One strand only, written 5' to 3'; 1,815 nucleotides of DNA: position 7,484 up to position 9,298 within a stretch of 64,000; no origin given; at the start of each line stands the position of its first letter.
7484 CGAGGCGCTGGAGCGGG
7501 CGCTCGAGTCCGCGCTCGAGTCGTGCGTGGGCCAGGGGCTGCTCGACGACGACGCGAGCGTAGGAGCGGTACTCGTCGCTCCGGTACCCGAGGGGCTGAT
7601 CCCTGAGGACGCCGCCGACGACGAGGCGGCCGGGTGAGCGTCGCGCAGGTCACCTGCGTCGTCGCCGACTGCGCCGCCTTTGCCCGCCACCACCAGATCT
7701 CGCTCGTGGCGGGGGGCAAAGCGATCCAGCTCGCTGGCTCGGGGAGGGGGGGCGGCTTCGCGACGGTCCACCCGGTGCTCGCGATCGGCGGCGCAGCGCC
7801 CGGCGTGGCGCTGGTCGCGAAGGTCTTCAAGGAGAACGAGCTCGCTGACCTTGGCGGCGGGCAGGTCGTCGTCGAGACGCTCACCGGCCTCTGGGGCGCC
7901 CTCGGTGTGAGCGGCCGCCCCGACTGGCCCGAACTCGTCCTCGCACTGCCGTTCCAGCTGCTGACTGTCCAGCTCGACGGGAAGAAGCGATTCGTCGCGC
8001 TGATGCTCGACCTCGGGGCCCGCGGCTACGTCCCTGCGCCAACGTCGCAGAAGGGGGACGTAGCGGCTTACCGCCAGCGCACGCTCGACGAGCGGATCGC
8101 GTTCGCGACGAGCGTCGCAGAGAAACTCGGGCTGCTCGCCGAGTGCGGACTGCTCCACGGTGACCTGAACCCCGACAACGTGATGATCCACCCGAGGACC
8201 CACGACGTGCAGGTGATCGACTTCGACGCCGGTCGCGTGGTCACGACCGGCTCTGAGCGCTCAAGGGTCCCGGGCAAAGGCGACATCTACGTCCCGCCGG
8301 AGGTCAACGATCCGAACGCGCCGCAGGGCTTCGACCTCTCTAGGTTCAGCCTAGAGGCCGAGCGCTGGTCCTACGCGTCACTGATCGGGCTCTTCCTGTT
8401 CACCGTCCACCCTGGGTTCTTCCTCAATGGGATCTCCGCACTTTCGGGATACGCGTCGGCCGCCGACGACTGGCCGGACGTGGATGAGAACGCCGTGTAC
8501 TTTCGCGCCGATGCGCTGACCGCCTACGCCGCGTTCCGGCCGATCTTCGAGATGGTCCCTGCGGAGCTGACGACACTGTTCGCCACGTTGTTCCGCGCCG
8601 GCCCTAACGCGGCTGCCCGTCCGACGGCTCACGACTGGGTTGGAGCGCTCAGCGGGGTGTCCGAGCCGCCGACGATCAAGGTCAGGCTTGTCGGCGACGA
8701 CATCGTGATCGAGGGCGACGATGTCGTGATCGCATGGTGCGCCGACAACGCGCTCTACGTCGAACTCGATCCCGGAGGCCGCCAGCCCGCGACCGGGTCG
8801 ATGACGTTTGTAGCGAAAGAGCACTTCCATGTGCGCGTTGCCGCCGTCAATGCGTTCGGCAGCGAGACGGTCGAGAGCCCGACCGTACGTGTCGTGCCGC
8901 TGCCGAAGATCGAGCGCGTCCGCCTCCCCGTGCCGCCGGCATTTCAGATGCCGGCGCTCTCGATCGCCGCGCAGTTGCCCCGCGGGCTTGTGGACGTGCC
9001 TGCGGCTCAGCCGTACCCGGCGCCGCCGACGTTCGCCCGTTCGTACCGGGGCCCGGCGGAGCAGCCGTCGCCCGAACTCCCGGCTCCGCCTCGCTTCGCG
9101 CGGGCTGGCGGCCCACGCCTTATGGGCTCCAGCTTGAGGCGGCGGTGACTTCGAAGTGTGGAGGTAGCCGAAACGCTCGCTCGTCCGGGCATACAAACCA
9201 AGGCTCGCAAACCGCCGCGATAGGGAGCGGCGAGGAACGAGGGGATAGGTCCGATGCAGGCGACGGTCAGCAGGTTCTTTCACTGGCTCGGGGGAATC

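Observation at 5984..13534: TerY-P-type vWA/PP2C/kinase triad extended by a DUF4407-like membrane protein and a transglutaminase-STAND-TPR NTPase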

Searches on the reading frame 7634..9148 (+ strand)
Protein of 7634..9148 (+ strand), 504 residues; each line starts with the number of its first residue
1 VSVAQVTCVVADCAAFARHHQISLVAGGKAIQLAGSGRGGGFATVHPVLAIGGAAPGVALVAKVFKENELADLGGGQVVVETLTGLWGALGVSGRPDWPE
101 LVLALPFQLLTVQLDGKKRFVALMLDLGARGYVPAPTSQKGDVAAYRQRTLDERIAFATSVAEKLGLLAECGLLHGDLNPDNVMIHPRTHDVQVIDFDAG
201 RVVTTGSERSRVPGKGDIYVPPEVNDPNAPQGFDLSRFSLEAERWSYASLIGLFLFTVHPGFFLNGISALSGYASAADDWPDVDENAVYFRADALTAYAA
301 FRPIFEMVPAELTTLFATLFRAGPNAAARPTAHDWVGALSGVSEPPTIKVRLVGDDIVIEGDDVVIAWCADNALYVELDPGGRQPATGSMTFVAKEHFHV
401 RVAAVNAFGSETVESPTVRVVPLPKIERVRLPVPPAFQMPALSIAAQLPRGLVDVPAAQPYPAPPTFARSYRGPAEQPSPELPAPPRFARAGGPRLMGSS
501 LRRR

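Call 8: search_protein_families(library=pfam, proteins=[window:7634-9148:+], max_evalue=0.1)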
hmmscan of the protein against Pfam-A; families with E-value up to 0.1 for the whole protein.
window:7634-9148:+ (504 aa): 7 families
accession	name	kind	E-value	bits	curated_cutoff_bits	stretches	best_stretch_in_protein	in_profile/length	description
PF00069.31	Pkinase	-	4.9e-06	26.6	31.7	1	153-246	99-182/263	Protein kinase domain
PF01636.29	APH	-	4.6e-05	23.7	23.2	1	146-198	138-195/239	Phosphotransferase enzyme family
PF19974.5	TCAD9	-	0.00019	21.2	40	1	172-199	298-323/429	Ternary complex associated domain 9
PF07714.23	PK_Tyr_Ser-Thr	-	0.0018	18.1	23.1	1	149-248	99-191/258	Protein tyrosine and serine/threonine kinase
PF01163.29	RIO1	-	0.0071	16.4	22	1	159-197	112-148/187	RIO domain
PF06293.20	Kdo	-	0.012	15.5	21.3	1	157-207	123-175/207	Lipopolysaccharide kinase (Kdo/WaaP) family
PF17667.7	Pkinase_fungal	-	0.091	11.9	24.1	0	157-204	292-343/387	Fungal protein kinase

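Call 9: search_protein_families(library=padloc, proteins=[window:7634-9148:+], max_evalue=0.1)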
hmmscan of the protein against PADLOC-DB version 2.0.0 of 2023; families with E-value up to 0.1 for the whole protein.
window:7634-9148:+ (504 aa): 17 families
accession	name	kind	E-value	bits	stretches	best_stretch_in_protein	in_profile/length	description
PDLC04138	mad6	-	6.9e-07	26.5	1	149-224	150-227/659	mads_6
PDLC04042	PD-T4-6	-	4.8e-06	24.4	1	148-204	105-160/292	-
PDLC04053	PD-T4-6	-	1.4e-05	22.7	1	151-203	109-161/311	-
PDLC04059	PD-T4-6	-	1.9e-05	21.9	1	148-197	106-155/433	-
PDLC03920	MkoA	-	2.5e-05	20.7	1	157-230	128-205/1112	-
PDLC04054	PD-T4-6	-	0.00018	19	1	132-204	92-162/347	-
PDLC02223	STK_OB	-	0.00021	18.3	1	166-200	145-179/562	-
PDLC04049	PD-T4-6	-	0.00054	16.9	1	149-197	111-160/442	-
PDLC04047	PD-T4-6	-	0.00057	17.1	1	153-197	112-155/327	-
PDLC03921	MkoA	-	0.00095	14.9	1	148-197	583-632/1607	-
PDLC04052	PD-T4-6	-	0.0012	16.2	1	153-206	113-166/496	-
PDLC04060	PD-T4-6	-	0.0019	15.1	1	151-204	107-159/486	-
PDLC04058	PD-T4-6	-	0.0044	14.1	1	147-197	109-160/460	-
PDLC04044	PD-T4-6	-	0.0047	14.1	1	168-207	154-193/372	-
PDLC04043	PD-T4-6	-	0.0052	13.9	1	151-201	114-163/452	-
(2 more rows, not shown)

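Call 13: search_protein_families(library=ncbifam, proteins=[window:7634-9148:+], max_evalue=0.1)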
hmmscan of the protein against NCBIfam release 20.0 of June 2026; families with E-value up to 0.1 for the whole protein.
window:7634-9148:+ (504 aa): 13 families
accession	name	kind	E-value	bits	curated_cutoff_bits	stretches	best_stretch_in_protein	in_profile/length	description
NF038151.1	lanthi_synth_III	equivalog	9.9e-06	24.2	575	1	137-205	325-388/833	class III lanthionine synthetase LanKC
TIGR03724.2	arch_bud32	equivalog_domain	0.00011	21.7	125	1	151-202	84-133/193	KEOPS complex kinase/ATPase Bud32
NF002475.0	PRK01723.1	equivalog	0.00055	19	142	1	160-205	151-195/241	3-deoxy-D-manno-octulosonic acid kinase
NF038150.1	lanthi_synth_IV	equivalog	0.0013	17.1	650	1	148-225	294-367/851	class IV lanthionine synthetase LanL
NF047741.1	antiphage_MADS6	equivalog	0.0018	16.8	460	1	148-225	295-374/612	methylation-associated defense system protein kinase MAD6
NF033483.0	PknB_PASTA_kin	equivalog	0.0044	16.1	450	1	152-204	107-158/563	Stk1 family PASTA domain-containing Ser/Thr kinase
NF011463.0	PRK14879.1-4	equivalog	0.0077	15.7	188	1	156-200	118-160/237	Kae1-associated kinase Bud32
NF033066.0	APH_3p_VIIIa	exception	0.0092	15.4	520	1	173-203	180-209/267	aminoglycoside O-phosphotransferase APH(3')-VIIIa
NF011464.0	PRK14879.1-7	equivalog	0.0098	15.6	246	1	150-198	101-147/221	Kae1-associated kinase Bud32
NF043056.1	T4SS_LegK1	equivalog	0.025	13.2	550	1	168-224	205-260/516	Dot/Icm T4SS effector kinase LegK1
NF007174.0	PRK09605.1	equivalog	0.029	12.9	447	1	154-202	429-475/535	bifunctional N(6)-L-threonylcarbamoyladenine synthase/serine/threonine protein kinase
NF032897.1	APH_3p_V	exception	0.059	12.7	450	0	173-202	180-208/264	APH(3')-V family aminoglycoside O-phosphotransferase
NF011460.0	PRK14879.1-1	equivalog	0.097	11.8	199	0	159-201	116-158/232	Kae1-associated kinase Bud32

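Call 19: find_homologous_proteins(query=window:7634-9145:+)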
Query window:7634-9145:+ (504 aa): 14 proteins with E <= 0.001 among 8000 candidates.
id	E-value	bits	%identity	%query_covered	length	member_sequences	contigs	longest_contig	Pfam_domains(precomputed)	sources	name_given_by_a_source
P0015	0.0e+0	1132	100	100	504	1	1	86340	PF00069.32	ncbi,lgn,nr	ncbi:MAG: phosphotransferase [Solirubrobacteraceae bacterium]|nr:phosphotransferase [Solirubrobacter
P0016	8.1e-142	492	50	93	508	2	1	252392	PF01636.30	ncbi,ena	-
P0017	9.2e-138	478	54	86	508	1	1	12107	PF01636.30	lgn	-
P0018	9.1e-136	472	48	100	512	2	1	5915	PF07714.24,PF00069.32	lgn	-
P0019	5.2e-126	440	51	86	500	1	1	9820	PF01636.30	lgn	-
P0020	8.9e-105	370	43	100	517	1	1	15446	-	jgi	jgi:hypothetical protein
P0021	2.4e-81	292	39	87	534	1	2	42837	-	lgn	-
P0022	1.7e-80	290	39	81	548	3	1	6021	PF00069.32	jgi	-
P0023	3.5e-80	288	39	86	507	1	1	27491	-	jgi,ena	-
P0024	2.4e-79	286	38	92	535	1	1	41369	-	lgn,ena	-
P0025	7.7e-78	281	38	86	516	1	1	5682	-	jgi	jgi:hypothetical protein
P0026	8.6e-78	281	43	72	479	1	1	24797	PF00069.32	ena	-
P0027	4.1e-77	278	37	87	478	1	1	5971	-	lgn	-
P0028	6.2e-69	251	37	85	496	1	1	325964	-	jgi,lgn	jgi:hypothetical protein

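Call 20: find_encoding_contigs(protein=P0016, flank=10000, max_places=2)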
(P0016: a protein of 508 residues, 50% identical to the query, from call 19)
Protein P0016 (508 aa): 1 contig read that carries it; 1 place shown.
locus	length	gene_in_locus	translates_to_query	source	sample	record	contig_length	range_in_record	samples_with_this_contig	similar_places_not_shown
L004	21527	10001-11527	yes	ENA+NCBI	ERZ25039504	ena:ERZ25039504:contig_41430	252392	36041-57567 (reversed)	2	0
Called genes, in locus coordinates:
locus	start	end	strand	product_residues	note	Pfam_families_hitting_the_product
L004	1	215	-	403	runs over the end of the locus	PF01609:DDE_Tnp_1, PF13701:DDE_Tnp_1_4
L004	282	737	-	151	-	PF00190:Cupin_1 (faint), PF02311:AraC_binding, PF07883:Cupin_2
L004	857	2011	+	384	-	PF00196:GerE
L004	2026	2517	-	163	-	PF10604:Polyketide_cyc2, PF08327:AHSA1 (weak)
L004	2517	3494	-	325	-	PF00027:cNMP_binding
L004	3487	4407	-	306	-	PF13230:GATase_4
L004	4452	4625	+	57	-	PF06348:DUF1059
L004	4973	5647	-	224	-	PF13384:HTH_23 (weak), PF13518:HTH_28, PF13551:HTH_29, PF13565:HTH_32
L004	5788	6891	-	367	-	PF00291:PALP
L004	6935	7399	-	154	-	PF08327:AHSA1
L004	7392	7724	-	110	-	PF25213:HVO_A0261_N (weak), PF12840:HTH_20, PF01022:HTH_5, PF01047:MarR, PF12802:MarR_2 (weak), PF13412:HTH_24 (weak)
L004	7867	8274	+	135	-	PF07883:Cupin_2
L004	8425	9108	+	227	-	-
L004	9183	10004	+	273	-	-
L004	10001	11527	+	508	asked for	PF01636:APH (faint)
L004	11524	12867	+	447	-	PF14362:DUF4407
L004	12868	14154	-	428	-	-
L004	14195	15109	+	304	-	-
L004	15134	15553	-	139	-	-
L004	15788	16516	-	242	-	-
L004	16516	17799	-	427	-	-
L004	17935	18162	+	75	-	-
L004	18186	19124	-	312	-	PF27209:Rv3785_N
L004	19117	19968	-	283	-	PF02578:Cu-oxidase_4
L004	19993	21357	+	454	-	PF26299:MurL_N, PF26298:MurL_epimerase_C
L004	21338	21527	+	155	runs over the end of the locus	-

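Call 21: find_encoding_contigs(protein=P0028, flank=10000, max_places=2)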
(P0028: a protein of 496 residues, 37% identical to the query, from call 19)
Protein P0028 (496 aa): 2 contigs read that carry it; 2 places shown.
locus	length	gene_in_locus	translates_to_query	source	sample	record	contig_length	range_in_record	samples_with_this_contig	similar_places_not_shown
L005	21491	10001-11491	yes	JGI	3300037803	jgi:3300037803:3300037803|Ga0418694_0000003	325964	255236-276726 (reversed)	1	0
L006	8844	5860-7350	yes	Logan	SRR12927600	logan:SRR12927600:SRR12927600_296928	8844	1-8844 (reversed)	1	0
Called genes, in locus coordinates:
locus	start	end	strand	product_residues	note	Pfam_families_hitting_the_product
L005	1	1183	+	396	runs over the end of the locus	PF13360:PQQ_2, PF07774:EMC1_C (faint), PF13360:PQQ_2, PF13570:Beta-prop_ACSF4, PF01011:PQQ (weak), PF13360:PQQ_2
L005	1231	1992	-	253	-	PF00149:Metallophos, PF12850:Metallophos_2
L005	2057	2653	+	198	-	PF14907:NTP_transf_5, PF09970:DUF2204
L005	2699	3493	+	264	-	PF13489:Methyltransf_23, PF08241:Methyltransf_11, PF08242:Methyltransf_12, PF13649:Methyltransf_25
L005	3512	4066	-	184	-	PF12840:HTH_20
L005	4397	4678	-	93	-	-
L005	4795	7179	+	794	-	-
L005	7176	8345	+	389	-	-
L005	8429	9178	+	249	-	-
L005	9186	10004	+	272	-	-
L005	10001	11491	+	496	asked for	-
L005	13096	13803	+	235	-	PF03358:FMN_red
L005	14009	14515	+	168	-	-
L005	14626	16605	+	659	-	PF16177:ACAS_N, PF00501:AMP-binding, PF13193:AMP-binding_C (weak)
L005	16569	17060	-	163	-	PF04480:DUF559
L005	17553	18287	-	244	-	PF00106:adh_short, PF01370:Epimerase, PF08659:KR, PF13561:adh_short_C2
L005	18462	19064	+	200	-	PF03807:F420_oxidored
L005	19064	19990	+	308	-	PF01933:CofD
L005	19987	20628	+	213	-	PF01983:CofC, PF12804:NTP_transf_3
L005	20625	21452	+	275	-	PF01996:F420_ligase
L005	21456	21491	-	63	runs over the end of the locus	PF05532:CsbD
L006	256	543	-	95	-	-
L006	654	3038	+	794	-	-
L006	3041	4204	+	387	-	-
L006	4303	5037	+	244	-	-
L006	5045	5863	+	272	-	-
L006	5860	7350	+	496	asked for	-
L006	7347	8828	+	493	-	PF14362:DUF4407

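Call 22: find_encoding_contigs(protein=P0021, flank=10000, max_places=2)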
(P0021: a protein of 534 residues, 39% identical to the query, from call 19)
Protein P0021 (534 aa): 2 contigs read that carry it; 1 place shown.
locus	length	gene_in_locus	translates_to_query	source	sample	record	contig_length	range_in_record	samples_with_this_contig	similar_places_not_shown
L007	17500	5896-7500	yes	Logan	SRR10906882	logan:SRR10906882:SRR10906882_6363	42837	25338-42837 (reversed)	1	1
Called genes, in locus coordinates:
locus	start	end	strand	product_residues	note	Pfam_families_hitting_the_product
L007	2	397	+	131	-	?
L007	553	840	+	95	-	-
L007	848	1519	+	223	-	-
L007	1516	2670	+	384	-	PF01398:JAB (faint), PF14464:Prok-JAB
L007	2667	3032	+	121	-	-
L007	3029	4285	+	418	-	PF00899:ThiF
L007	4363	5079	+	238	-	PF00092:VWA (weak)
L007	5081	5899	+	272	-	-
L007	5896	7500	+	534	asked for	-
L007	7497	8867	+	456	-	PF14362:DUF4407, PF04822:Takusan (weak)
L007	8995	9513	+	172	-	-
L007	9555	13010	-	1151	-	PF12770:CHAT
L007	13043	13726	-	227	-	PF13646:HEAT_2 (weak)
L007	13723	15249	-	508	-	-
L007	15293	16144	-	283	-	PF00793:DAHP_synth_1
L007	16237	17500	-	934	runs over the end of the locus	PF13424:TPR_12 (faint)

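Call 34: find_related_loci(query=A2, collection=genome_contigs, flank=10000)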
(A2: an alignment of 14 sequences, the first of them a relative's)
Query A2 (504 aa) in genome_contigs; peptide patterns used: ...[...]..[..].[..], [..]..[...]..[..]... (x = any residue, [..] = any of these).
167 stretches matched a pattern; 1 encode a relative of the query (tblastn E <= 1e-3); 1 distinct loci.
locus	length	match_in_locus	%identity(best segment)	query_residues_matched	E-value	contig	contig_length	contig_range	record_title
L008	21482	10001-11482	42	1-484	2e-94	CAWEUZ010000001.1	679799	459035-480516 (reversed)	MAG: uncultured Actinomycetes bacterium isolate MFD05537.bin.1.31 genome assembly, contig: contig_1329, whole genome sho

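Call 37: search_protein_families(library=pfam, proteins=[L008:2689-4734:-, L008:6426-8096:+, L008:12968-14974:-, L008:14976-15860:-, L005:4795-7179:+, L005:7176-8345:+, L007:848-1519:+, L007:2667-3032:+, L007:8995-9513:+, L004:12868-14154:-], max_evalue=0.01)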
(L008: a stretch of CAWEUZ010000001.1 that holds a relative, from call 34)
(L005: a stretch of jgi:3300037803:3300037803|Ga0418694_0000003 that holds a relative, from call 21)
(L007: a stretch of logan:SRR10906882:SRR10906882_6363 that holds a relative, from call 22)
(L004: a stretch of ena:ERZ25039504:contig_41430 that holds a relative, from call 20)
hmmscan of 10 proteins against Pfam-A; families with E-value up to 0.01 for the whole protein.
L008:2689-4734:- (681 aa): 1 family
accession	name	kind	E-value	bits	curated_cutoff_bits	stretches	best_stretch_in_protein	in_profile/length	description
PF07730.19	HisKA_3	-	4.3e-11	43.6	24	1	497-555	1-59/68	Histidine kinase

L008:6426-8096:+ (556 aa): 2 families
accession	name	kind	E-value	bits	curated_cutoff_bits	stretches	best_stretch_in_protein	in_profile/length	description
PF13091.12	PLDc_2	-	7.7e-20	71.5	27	2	187-304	10-127/132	PLD-like domain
PF09565.16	RE_NgoFVII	-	0.0017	18.2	23.8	0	253-283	92-122/162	NgoFVII restriction endonuclease N-terminal PLD domain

L008:12968-14974:- (668 aa): 0 families

L008:14976-15860:- (294 aa): 0 families

L005:4795-7179:+ (794 aa): 0 families

L005:7176-8345:+ (389 aa): 0 families

L007:848-1519:+ (223 aa): 0 families

L007:2667-3032:+ (121 aa): 2 families
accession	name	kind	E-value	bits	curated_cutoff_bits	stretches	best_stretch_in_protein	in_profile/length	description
PF19359.4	DUF5936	-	0.0023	18.2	27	1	28-89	25-86/141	Family of unknown function (DUF5936)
PF14316.11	DUF4381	-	0.0085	16.8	27.2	1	5-44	21-60/145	Domain of unknown function (DUF4381)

L007:8995-9513:+ (172 aa): 0 families

L004:12868-14154:- (428 aa): 0 families

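Call 38: find_related_loci(query=A2, collection=viral_contigs, flank=10000)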
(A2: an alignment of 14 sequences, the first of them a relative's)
Query A2 (504 aa) in viral_contigs; peptide patterns used: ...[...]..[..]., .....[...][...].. (x = any residue, [..] = any of these).
31 stretches matched a pattern, but none encodes a relative of the query by tblastn (E <= 1e-3).

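Call 39: find_related_loci(query=A2, collection=metagenome_contigs, flank=10000)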
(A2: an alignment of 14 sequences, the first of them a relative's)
Query A2 (504 aa) in metagenome_contigs; peptide patterns used: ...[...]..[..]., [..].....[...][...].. (x = any residue, [..] = any of these).
600 stretches matched a pattern (row limit reached: there are more); 9 encode a relative of the query (tblastn E <= 1e-3); 9 distinct loci.
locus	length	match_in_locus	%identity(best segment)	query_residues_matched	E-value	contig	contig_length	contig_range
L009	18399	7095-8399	41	5-437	3e-90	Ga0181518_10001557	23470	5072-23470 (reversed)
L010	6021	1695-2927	39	4-409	3e-75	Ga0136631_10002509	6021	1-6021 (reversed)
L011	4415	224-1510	36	5-431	3e-72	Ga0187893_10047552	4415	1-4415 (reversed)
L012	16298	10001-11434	35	5-487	2e-70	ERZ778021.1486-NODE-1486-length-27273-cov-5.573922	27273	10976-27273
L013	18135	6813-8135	31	1-442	7e-60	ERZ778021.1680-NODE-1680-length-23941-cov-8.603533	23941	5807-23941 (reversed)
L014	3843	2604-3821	31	1-407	3e-51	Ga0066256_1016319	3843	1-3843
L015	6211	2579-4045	33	5-464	3e-51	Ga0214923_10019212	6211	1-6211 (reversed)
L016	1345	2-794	44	160-450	6e-56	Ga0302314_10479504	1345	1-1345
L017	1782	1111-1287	32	153-211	2e-6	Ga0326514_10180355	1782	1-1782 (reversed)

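Call 42: search_protein_families(library=padloc, proteins=[L007:4363-5079:+, L007:5081-5899:+, L013:5943-6731:+, L013:10774-11652:+, L013:6813-8342:+, L015:2567-4102:+], max_evalue=10)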
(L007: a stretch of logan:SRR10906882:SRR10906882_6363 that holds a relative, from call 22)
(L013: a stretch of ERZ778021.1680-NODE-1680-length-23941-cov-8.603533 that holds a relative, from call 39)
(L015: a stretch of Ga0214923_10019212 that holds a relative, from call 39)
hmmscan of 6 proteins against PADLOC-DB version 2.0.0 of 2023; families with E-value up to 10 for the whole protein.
L007:4363-5079:+ (238 aa): 0 families

L007:5081-5899:+ (272 aa): 0 families

L013:5943-6731:+ (262 aa): 1 family
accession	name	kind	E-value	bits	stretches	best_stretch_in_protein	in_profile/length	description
PDLC02224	TerY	-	0.002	15.7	1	145-221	133-207/277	-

L013:10774-11652:+ (292 aa): 1 family
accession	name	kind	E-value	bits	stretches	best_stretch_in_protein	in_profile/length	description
PDLC04518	PDC-M21C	-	0.0039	14.4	1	35-107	14-88/243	-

L013:6813-8342:+ (509 aa): 3 families
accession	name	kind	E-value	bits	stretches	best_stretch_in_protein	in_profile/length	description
PDLC04138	mad6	-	0.0011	16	1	168-256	173-256/659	mads_6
PDLC02223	STK_OB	-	0.0033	14.4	1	152-194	135-178/562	-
PDLC04039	PD-T4-6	-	0.043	10.8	1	165-201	131-168/458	-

L015:2567-4102:+ (511 aa): 3 families
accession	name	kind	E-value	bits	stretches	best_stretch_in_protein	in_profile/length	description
PDLC02223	STK_OB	-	0.001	16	1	167-212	134-179/562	-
PDLC04138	mad6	-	0.008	13.1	1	180-239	467-525/659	mads_6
PDLC04053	PD-T4-6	-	0.02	12.4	1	168-222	114-166/311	-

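Call 45: search_solved_structures(query=A2, max_evalue=0.1)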
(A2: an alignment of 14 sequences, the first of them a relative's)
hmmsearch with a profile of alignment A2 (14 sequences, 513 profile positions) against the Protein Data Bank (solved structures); distinct sequences matched with E-value up to 0.1: 328 (the best 60 are shown).
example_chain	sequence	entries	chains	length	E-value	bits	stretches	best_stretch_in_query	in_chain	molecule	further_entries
5efq_A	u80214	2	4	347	3e-06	29.6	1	171-338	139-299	Cyclin-dependent kinase 13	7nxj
6b3e_A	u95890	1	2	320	3.4e-06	29.4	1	170-338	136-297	Cyclin-dependent kinase 12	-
4un0_C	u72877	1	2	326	3.5e-06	29.3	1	170-338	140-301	CYCLIN-DEPENDENT KINASE 12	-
9jk1_A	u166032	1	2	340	3.9e-06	29.2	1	170-338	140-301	Cyclin-dependent kinase 12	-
4cxa_A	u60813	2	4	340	3.9e-06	29.2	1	170-338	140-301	CYCLIN-DEPENDENT KINASE 12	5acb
6td3_B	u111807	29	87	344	4e-06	29.1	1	170-338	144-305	Cyclin-dependent kinase 12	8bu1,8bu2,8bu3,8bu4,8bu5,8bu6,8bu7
4nst_A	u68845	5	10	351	4.2e-06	29.1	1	170-338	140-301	Cyclin-dependent kinase 12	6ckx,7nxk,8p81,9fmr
9p9u_A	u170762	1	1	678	0.00054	22.1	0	158-198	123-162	Epidermal growth factor receptor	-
4aw2_A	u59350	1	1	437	0.00059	22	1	169-260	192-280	SERINE/THREONINE-PROTEIN KINASE MRCK ALPHA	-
4ty1_A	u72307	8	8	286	0.00066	21.8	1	169-204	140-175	Serine/threonine-protein kinase pim-1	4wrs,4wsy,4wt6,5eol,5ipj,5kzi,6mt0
5eh0_A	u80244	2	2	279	0.00066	21.8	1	153-269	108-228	Dual specificity protein kinase TTK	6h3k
4js8_A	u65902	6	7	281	0.00068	21.8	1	153-269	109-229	Dual specificity protein kinase TTK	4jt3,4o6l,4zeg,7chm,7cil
7chn_A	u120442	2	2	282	0.00068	21.8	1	153-269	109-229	Dual specificity protein kinase TTK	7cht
7cja_A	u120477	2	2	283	0.00069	21.8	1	153-269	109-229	Dual specificity protein kinase TTK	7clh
5ntt_A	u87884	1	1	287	0.00069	21.8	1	153-269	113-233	Dual specificity protein kinase TTK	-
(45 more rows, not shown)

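Call 58: search_protein_families(library=phrogs, proteins=[window:7634-9148:+], max_evalue=0.01)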
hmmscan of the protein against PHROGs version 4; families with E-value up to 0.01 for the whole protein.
window:7634-9148:+ (504 aa): 3 families
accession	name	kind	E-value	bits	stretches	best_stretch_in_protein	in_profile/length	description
phrog_2361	-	other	3.3e-05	24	1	170-225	128-186/415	serine-threonine kinase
phrog_37888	-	unknown function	3.4e-05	23.5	1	146-405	110-362/646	-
phrog_3043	-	other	0.00017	22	1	165-219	215-272/376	kinase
